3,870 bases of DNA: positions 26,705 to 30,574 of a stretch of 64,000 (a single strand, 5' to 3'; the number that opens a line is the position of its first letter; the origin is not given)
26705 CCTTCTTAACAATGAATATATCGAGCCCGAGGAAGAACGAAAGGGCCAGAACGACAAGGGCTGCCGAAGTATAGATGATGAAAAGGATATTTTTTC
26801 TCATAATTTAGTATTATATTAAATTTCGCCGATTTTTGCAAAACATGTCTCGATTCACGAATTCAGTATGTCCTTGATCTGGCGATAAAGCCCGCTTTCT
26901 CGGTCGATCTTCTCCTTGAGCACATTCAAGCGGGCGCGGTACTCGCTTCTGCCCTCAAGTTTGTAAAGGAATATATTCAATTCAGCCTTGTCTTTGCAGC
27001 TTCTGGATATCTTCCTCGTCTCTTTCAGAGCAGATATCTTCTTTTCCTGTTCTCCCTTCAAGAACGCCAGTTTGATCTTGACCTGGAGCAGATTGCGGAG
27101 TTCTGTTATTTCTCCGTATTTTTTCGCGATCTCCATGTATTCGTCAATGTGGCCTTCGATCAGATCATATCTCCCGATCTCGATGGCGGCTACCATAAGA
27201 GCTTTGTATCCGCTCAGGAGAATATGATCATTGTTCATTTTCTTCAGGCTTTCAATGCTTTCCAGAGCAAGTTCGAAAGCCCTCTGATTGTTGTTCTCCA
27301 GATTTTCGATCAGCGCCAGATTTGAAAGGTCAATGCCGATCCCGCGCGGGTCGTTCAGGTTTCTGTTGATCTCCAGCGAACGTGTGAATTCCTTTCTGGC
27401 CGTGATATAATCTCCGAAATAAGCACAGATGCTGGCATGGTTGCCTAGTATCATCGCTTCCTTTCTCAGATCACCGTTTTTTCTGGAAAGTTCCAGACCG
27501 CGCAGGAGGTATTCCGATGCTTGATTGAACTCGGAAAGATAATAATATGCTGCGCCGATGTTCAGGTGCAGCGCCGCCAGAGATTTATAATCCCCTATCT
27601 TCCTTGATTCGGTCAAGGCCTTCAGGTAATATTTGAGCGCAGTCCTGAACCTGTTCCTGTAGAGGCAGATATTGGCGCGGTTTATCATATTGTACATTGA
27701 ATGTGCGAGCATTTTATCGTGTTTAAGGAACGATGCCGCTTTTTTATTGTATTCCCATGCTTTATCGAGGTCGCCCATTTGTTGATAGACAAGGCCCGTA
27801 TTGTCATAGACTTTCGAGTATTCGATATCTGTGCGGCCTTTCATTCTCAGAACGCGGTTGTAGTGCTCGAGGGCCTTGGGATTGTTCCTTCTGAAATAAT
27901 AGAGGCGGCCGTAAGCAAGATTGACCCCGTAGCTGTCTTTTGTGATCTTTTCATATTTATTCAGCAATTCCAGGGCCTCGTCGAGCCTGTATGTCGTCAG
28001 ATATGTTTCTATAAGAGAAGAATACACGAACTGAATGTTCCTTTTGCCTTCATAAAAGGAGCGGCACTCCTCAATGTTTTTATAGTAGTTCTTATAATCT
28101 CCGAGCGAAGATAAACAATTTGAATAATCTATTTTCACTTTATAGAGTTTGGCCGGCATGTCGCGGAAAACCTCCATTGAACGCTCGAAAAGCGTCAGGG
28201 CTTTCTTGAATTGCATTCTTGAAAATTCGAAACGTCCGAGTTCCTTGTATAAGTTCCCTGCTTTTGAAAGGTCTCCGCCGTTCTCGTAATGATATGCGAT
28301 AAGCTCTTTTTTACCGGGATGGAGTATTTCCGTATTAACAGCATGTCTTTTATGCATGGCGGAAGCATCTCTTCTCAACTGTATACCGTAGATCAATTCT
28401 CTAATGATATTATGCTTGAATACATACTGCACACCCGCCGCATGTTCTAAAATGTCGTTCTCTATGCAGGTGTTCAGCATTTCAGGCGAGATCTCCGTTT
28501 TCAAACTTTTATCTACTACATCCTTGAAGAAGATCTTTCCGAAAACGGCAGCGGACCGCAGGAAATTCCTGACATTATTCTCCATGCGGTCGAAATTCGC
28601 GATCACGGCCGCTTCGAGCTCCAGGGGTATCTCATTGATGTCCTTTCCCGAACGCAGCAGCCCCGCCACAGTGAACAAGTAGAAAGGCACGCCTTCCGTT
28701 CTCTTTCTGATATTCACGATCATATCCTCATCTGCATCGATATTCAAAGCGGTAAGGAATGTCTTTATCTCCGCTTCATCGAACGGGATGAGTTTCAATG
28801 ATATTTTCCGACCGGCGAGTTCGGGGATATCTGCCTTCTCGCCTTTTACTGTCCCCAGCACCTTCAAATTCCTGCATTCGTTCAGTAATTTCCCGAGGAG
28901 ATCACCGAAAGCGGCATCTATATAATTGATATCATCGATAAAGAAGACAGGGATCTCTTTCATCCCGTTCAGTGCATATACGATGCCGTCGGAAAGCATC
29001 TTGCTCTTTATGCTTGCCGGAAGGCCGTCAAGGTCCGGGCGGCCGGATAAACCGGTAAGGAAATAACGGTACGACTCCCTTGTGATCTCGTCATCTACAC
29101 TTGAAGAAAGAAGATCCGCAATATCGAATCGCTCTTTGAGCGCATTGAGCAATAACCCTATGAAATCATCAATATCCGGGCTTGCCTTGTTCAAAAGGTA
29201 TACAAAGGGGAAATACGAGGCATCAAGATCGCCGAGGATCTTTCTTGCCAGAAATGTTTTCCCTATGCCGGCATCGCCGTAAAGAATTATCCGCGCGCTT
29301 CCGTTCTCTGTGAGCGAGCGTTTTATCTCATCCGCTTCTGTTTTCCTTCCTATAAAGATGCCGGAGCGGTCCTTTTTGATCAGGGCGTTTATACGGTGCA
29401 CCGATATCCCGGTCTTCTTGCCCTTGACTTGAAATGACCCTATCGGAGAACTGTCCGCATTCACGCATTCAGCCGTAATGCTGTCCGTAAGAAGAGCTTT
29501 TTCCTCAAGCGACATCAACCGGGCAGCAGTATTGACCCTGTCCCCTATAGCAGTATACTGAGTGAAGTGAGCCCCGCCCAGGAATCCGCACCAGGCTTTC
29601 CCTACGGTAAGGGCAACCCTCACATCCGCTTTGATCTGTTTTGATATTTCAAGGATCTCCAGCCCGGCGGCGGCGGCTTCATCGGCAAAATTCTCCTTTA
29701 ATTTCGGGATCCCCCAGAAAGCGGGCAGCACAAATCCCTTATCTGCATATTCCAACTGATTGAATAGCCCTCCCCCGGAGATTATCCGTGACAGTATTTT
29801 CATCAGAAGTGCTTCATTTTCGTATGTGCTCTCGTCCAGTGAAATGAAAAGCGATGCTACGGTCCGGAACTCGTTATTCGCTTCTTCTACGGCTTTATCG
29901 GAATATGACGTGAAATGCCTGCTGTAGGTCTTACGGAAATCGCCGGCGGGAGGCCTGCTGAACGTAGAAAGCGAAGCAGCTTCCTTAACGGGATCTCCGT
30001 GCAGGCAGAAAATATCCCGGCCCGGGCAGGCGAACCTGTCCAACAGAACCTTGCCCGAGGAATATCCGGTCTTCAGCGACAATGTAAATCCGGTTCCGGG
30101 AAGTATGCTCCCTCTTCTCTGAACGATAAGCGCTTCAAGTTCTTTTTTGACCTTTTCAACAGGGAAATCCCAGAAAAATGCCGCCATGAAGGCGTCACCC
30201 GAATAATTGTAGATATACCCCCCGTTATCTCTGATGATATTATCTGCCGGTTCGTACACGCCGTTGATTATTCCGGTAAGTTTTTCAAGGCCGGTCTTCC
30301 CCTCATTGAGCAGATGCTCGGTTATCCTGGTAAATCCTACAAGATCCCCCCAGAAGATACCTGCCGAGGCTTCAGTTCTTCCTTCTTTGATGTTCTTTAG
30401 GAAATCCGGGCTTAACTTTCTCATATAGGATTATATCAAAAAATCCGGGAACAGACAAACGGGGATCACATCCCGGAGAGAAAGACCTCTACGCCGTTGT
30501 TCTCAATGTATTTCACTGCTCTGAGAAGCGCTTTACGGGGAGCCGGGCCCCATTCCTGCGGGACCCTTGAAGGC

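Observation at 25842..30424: Tandem-cyclase / NB-ARC-ATPase / TPR signalling protein co-operonic with a standalone triple-PASTA protein and PBP1A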

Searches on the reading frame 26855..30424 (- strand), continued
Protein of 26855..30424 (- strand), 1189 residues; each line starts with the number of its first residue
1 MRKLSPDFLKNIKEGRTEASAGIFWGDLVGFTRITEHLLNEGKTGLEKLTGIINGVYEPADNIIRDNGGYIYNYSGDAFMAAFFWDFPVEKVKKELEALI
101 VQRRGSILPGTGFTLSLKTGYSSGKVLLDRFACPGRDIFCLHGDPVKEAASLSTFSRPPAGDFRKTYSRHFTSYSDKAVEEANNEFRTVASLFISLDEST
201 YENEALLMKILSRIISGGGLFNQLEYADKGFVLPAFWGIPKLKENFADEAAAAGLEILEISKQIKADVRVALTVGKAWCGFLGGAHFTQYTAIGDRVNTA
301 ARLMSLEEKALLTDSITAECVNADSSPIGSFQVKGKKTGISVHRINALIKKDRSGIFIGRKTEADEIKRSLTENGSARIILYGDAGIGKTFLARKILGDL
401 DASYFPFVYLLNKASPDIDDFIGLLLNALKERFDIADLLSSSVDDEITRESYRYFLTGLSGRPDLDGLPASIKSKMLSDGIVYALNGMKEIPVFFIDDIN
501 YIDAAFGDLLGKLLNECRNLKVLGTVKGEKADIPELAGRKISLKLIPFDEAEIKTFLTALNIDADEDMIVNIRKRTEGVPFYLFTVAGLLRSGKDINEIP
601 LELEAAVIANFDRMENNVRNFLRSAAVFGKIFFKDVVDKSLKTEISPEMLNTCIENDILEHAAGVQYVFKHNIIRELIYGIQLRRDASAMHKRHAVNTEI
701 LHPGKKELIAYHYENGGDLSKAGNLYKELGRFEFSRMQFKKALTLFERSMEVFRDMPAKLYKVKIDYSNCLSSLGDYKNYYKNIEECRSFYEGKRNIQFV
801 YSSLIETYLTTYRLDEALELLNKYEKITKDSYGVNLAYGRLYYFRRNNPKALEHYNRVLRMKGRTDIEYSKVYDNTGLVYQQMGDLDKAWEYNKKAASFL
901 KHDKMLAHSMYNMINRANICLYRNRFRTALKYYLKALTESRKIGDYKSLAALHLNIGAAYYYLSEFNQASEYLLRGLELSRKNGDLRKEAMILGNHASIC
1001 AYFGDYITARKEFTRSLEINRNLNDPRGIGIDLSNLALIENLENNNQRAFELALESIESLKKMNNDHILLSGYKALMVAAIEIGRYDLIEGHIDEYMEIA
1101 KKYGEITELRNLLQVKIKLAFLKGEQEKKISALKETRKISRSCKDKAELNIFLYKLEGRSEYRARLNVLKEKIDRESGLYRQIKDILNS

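Call 73: search_protein_families(library=ncbifam, proteins=[window:26855-30424:-], max_evalue=0.001)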
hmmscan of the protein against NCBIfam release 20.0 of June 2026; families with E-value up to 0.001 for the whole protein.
window:26855-30424:- (1189 aa): 7 families
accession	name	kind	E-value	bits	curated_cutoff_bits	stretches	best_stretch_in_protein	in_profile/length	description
NF053520.1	HK_Porph_FimS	equivalog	1.7e-14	53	600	1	780-1015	67-309/618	sensor histidine kinase FimS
TIGR03903.1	TOMM_kin_cyc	equivalog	7.3e-12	44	705.75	1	490-722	633-890/1267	TOMM system kinase/cyclase fusion protein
NF041717.1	HaaA_phane_TPR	equivalog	1.2e-09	36.9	1125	2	934-1103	536-705/882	cyclophane-containing RiPP biosynthesis TPR protein HaaT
NF053617.1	SARPRegAfsRStmc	equivalog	2.6e-07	29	1430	1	940-1100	726-886/986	SARP-family global regulator AfsR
NF040586.1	FxSxx_TPR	equivalog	3.5e-07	29.1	300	0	865-1023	423-589/830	FxSxx-COOH system tetratricopeptide repeat protein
NF008753.0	PRK11788.1-1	equivalog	0.00031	20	395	1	794-896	176-275/389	lipopolysaccharide assembly protein LapB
TIGR02917.1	PEP_TPR_lipo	equivalog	0.00039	18.4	312.2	1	802-933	571-692/899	XrtA/PEP-CTERM system TPR-repeat protein PrsT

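Call 74: search_protein_families(library=padloc, proteins=[window:26855-30424:-], max_evalue=0.001)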
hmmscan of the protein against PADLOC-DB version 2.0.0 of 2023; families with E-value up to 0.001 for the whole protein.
window:26855-30424:- (1189 aa): 3 families
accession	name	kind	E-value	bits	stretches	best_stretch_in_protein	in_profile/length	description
PDLC01169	TPR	-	4.7e-14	50.4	1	956-1089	115-245/252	TPR repeats containing protein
PDLC00734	PycC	-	1.2e-12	45.6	2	247-303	264-320/374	Pycsar cyclase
PDLC04984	PDC-S27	-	4.2e-09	33.8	1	357-398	4-45/474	-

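Call 87: find_related_loci(query=A3, collection=metagenome_contigs, flank=6000)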
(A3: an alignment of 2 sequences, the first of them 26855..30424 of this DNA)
Query A3 (1189 aa) in metagenome_contigs; peptide patterns used: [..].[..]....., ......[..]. (x = any residue, [..] = any of these).
246 stretches matched a pattern, but none encodes a relative of the query by tblastn (E <= 1e-3).

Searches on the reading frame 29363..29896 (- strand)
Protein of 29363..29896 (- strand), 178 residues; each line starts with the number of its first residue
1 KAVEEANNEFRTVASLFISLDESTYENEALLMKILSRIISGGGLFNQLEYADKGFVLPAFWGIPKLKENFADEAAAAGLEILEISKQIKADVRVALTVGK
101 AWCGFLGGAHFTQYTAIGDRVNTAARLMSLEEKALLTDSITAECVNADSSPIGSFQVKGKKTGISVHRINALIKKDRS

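Call 18: search_solved_structures(query=window:29363-29896:-, max_evalue=10, show_alignments=3)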
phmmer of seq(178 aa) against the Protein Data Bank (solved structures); distinct sequences matched with E-value up to 10: 26.
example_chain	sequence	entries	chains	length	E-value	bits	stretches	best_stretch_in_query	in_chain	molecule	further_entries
4oya_A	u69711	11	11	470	5.2e-06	29.6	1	34-145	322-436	Adenylate cyclase type 10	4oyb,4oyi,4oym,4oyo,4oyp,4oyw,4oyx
4clf_A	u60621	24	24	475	5.3e-06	29.5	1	34-145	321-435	ADENYLATE CYCLASE TYPE 10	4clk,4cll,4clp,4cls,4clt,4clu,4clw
4cm2_A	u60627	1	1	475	5.3e-06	29.5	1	34-145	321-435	ADENYLATE CYCLASE TYPE 10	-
4cm0_A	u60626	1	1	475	6.5e-06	29.2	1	34-144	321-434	SOLUBLE ADENYLYL CYCLASE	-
6sir_A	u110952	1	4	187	0.00014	24.9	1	59-160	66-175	Nucleotide cyclase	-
5oyh_A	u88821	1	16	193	0.00015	24.8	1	60-160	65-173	Nucleotide cyclase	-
5mbg_A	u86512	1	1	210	0.00032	23.7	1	94-172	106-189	Beta subunit of photoactivated adenylyl cyclase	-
5mbh_A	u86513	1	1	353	0.00068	22.6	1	94-172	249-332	Beta subunit of photoactivated adenylyl cyclase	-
5mbk_A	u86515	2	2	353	0.00094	22.2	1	94-172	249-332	Beta subunit of photoactivated adenylyl cyclase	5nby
5mbj_A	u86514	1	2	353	0.00094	22.2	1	94-172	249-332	Beta subunit of photoactivated adenylyl cyclase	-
5m27_A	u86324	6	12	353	0.00094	22.2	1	94-172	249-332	Beta subunit of photoactivated adenylyl cyclase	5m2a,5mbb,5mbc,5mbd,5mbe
6ao9_A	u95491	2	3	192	0.0044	20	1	61-160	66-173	Bacterio-rhodopsin/guanylyl cyclase 1 fusion protein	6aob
6aoa_A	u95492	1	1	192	0.0045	20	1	61-160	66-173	Bacterio-rhodopsin/guanylyl cyclase 1 fusion protein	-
1yk9_A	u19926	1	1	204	0.091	15.7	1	55-132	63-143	Adenylate cyclase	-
5x4t_A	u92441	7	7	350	0.094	15.7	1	94-170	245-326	Photoactivated adenylyl cyclase | Family 3 adenylate cyclase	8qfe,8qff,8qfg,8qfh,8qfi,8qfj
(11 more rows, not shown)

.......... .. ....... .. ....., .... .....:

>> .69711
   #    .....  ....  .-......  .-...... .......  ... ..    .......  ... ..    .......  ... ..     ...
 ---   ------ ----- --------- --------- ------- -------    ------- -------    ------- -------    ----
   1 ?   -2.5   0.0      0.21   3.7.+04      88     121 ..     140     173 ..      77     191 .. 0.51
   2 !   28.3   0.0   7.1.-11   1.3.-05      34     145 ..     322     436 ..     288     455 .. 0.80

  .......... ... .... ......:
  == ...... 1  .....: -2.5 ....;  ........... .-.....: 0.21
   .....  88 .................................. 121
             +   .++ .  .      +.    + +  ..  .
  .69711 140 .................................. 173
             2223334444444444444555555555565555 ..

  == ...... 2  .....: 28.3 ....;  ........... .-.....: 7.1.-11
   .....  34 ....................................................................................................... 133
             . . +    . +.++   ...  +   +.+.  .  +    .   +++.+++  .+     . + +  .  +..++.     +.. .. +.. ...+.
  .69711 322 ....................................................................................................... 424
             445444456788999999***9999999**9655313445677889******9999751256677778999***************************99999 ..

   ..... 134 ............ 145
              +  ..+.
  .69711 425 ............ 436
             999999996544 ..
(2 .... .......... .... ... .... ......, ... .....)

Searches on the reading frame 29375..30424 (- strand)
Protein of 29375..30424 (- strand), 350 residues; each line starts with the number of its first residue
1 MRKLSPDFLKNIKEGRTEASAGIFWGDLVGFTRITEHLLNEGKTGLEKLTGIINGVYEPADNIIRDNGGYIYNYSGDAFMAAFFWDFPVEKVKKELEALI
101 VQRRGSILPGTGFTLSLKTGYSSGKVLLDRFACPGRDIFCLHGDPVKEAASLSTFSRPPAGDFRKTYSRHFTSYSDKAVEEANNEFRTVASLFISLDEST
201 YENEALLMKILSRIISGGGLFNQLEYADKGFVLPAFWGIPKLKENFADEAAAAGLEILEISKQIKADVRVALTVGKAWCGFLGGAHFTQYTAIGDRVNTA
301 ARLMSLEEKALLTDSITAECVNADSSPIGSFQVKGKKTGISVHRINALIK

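Call 19: search_solved_structures(query=window:29375-30424:-, max_evalue=0.01, show_alignments=2)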
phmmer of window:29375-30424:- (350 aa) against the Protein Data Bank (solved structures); distinct sequences matched with E-value up to 0.01: 21.
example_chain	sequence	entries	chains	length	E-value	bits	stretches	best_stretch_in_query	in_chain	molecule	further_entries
4oya_A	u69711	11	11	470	9.8e-08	34.6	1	209-321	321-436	Adenylate cyclase type 10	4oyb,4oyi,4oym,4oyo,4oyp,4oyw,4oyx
4clf_A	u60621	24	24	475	1e-07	34.6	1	209-321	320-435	ADENYLATE CYCLASE TYPE 10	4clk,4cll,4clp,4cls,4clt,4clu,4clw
4cm2_A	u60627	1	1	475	1e-07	34.6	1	209-321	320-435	ADENYLATE CYCLASE TYPE 10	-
4cm0_A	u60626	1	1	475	1.2e-07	34.3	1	209-320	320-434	SOLUBLE ADENYLYL CYCLASE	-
5mbg_A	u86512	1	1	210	1.7e-06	30.5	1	270-347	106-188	Beta subunit of photoactivated adenylyl cyclase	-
4yus_A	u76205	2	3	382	7.4e-06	28.5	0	23-100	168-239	Family 3 adenylate cyclase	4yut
5mbh_A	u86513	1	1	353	7.8e-06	28.4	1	270-347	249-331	Beta subunit of photoactivated adenylyl cyclase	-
9f1w_A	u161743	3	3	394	9.7e-06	28.1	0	23-100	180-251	Family 3 adenylate cyclase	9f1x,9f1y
5mbk_A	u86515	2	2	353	1.1e-05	28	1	270-347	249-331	Beta subunit of photoactivated adenylyl cyclase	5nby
5m27_A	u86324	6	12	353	1.1e-05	28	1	270-347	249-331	Beta subunit of photoactivated adenylyl cyclase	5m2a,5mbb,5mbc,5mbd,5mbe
5mbj_A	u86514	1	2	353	1.1e-05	28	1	270-347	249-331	Beta subunit of photoactivated adenylyl cyclase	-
5x4t_A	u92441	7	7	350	1.1e-05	28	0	23-100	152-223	Photoactivated adenylyl cyclase | Family 3 adenylate cyclase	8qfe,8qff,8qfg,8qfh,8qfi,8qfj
9f1z_A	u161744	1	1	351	1.1e-05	27.9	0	23-100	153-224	Family 3 adenylate cyclase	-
5x4u_A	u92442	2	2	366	1.2e-05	27.7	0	23-101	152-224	Photoactivated adenylyl cyclase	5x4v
3r5g_A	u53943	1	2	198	1.5e-05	27.4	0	22-100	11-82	CyaB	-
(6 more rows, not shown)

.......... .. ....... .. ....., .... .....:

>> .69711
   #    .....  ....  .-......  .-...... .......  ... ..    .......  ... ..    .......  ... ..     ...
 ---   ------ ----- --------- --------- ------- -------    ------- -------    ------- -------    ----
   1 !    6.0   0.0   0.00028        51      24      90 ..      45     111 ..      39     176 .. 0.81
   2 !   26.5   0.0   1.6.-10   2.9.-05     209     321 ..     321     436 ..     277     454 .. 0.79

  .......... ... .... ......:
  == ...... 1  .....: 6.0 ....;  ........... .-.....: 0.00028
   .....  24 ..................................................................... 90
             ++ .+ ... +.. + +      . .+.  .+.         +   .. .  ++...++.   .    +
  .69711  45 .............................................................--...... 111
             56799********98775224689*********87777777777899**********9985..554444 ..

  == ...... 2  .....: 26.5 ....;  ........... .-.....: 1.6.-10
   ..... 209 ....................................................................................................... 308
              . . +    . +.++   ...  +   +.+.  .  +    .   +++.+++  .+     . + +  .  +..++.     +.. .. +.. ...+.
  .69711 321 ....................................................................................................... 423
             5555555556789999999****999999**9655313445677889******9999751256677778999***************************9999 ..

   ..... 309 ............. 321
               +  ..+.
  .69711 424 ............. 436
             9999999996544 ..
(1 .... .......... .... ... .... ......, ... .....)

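Call 46: search_protein_representatives(protein=window:29375-30424:-)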
Query: 350 residues. Proteins with E-value up to 0.001 (for the whole library): 8021; up to 1e-10: 2351; up to 1e-30: 6. The best 150 are listed.
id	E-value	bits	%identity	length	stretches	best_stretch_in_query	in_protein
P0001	8.8e-231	781.2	100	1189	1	1-350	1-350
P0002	3.1e-49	184.3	38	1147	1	56-344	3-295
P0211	1.6e-38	149.1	31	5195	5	181-344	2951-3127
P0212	4.6e-32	127.8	35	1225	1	11-338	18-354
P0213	1.2e-31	126.4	34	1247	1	1-338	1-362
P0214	6.0e-31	124.2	30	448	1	10-346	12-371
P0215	3.9e-30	121.5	36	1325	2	178-328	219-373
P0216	7.9e-30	120.5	34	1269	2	182-311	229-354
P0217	1.0e-29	120.1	33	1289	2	182-311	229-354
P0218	1.1e-29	120.1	34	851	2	183-350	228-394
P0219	5.3e-29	117.8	37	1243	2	182-339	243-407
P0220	7.7e-29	117.2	33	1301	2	183-345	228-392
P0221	1.3e-28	116.5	37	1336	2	182-344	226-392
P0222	1.2e-27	113.3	32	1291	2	182-344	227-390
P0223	1.4e-27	113.1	31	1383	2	168-345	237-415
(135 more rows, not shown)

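Call 59: predict_structure(alignment_id=A2)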
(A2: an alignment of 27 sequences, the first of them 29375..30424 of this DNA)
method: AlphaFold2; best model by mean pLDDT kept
length: 350 residues; sequences in the alignment: 27
mean_pLDDT: 87.3   pTM: 0.87
mean pLDDT of the five models: 87.3, 87.1, 85.6, 85.5, 85.2
residues with pLDDT >= 90: 235; 70-90: 79; 50-70: 15; < 50: 21
segments of 3 or more residues with pLDDT < 50: 1-6, 159-173
pLDDT, mean of each block of 10 residues (from residue 1): 52 85 93 90 91 92 93 92 89 94 78 89 93 85 94 59 39 56 92 94 91 94 91 96 95 97 94 96 89 94 94 97 97 87 95
secondary structure, 60 per line:
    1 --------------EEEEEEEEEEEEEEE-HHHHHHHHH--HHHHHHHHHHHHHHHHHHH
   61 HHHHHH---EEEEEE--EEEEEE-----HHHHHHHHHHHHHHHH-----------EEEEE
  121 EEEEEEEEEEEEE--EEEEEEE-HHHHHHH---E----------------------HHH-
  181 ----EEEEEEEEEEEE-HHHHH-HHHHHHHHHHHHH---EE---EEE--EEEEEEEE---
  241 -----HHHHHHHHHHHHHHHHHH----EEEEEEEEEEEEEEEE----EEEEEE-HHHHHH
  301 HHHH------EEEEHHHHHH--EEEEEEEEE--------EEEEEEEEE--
elements in order: E15-29 H31-39 H42-66 E70-75 E78-83 H89-104 E116-133 E136-142 H144-150 E185-196 H198-202 H204-216 E225-227 E230-237 H246-263 E268-283 E288-293 H295-304 E311-314 H315-320 E323-331 E340-348

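Call 63: fold_search(model_id=the predicted structure, library=pdb)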
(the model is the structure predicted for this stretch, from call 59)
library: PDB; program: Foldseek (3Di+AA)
matches with E <= 10: 1282; with E <= 0.001: 203
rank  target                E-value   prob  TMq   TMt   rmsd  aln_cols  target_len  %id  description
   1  8co7                  8.0e-24  1.00  0.79  0.61   5.2       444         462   17  Crystal structure of human soluble adenylyl cyclase (sAC) in complex with inhibitor TDI-09066 (released 2024-01-03)
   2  5iv4                  1.2e-23  1.00  0.79  0.61   5.1       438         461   18  Crystal structure of the human soluble adenylyl cyclase in complex with the allosteric inhibitor LRE1 (released 2016-08-17)
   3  4usu                  2.9e-23  1.00  0.76  0.58   6.6       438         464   17  Crystal structure of human soluble Adenylyl Cyclase in complex with alpha,beta-methyleneadenosine-5'-triphosphate (released 2014-07-30)
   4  4cls                  6.5e-23  1.00  0.78  0.60   5.3       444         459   18  Crystal structure of human soluble Adenylyl Cyclase with Pyrophosphate (released 2014-03-05)
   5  4clp                  1.1e-22  1.00  0.75  0.58   7.4       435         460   16  Crystal structure of human soluble Adenylyl Cyclase complex with adenosine-3',5'-cyclic-monophosphate (released 2014-03-05)
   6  4clw                  1.2e-22  1.00  0.77  0.60   5.3       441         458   17  Crystal structure of human soluble Adenylyl Cyclase in complex with alpha,beta-methyleneadenosine-5'-triphosphate soaked (released 2014-03-05)
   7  4clt                  2.7e-22  1.00  0.76  0.58   7.2       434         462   17  Crystal structure of human soluble Adenylyl Cyclase with adenosine-3', 5'-cyclic-monophosphate and pyrophosphate (released 2014-03-05)
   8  4ust                  3.9e-22  1.00  0.74  0.57   6.8       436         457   17  Crystal structure of human soluble Adenylyl Cyclase with pyrophosphate resulting from soaking with GTP and Magnesium (released 2014-07-30)
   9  5d0r                  3.9e-22  1.00  0.75  0.58   6.6       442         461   16  Crystal structure of human soluble Adenylyl Cyclase with the inhibitor bithionol (released 2016-03-16)
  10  4cm0                  5.0e-22  1.00  0.77  0.60   6.2       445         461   18  Crystal structure of human soluble Adenylyl Cyclase with alpha,beta- methyleneadenosine-5'-triphosphate soaked with bica (released 2014-03-05)
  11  4clk                  7.6e-22  1.00  0.78  0.60   6.5       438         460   17  Crystal structure of human soluble Adenylyl Cyclase in complex with alpha,beta-methyleneadenosine-5'-triphosphate (released 2014-03-05)
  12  4usw                  1.2e-21  1.00  0.77  0.60   5.3       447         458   16  Crystal structure of human soluble Adenylyl Cyclase with ATP (released 2014-07-30)
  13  7ovd                  1.4e-21  1.00  0.72  0.57   8.5       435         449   16  Human soluble adenylyl cyclase in complex with the inhibitor TDI10229 (released 2021-10-06)
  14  4cly                  2.2e-21  1.00  0.77  0.60   5.4       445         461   17  Crystal structure of human soluble Adenylyl Cyclase soaked with biselenite (released 2014-03-05)
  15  8il7                  2.5e-21  1.00  0.74  0.57   7.4       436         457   17  Structure of human soluble Adenylyl Cyclase in complex with lactate (released 2023-07-26)
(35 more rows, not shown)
